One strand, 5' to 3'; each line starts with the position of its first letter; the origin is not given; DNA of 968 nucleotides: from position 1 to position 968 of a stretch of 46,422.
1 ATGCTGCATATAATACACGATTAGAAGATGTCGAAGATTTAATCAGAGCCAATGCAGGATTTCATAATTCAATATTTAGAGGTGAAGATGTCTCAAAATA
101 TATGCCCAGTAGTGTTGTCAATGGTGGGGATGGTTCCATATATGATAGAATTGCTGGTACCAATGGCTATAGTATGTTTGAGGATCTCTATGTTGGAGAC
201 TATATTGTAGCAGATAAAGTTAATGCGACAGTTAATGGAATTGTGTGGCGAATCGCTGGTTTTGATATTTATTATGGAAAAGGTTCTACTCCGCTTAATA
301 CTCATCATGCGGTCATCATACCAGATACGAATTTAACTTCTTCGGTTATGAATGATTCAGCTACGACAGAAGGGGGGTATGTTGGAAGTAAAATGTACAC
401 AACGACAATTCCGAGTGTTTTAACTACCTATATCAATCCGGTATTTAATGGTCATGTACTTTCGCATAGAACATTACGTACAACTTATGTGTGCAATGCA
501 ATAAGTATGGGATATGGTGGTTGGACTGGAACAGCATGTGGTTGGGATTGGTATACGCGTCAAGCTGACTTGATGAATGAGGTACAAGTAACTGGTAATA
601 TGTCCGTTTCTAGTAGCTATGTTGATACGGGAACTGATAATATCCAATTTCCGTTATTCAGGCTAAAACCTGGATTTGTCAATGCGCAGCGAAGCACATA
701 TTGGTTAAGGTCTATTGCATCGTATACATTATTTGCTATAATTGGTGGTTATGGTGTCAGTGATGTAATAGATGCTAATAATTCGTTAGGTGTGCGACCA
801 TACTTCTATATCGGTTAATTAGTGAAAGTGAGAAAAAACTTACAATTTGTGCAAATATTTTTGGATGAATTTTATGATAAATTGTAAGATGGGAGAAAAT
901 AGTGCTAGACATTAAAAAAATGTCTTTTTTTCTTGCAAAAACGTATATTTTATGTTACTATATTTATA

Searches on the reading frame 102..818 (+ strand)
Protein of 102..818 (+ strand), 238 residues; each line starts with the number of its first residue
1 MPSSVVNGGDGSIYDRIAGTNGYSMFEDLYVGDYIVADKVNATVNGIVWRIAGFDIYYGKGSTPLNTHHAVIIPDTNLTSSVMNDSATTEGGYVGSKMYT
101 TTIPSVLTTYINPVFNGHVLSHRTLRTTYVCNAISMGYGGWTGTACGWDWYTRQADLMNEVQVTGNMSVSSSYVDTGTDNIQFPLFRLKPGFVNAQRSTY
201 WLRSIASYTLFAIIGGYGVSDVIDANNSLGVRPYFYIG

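Call 7: search_protein_families(library=pfam, proteins=[window:102-818:+], max_evalue=0.1)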
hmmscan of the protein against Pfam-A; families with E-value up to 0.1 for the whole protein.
window:102-818:+ (238 aa): 1 family
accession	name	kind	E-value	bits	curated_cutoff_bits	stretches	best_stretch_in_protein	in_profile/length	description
PF19789.6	DUF6273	-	0.025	14.9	23.5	1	196-237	127-170/172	Domain of unknown function (DUF6273)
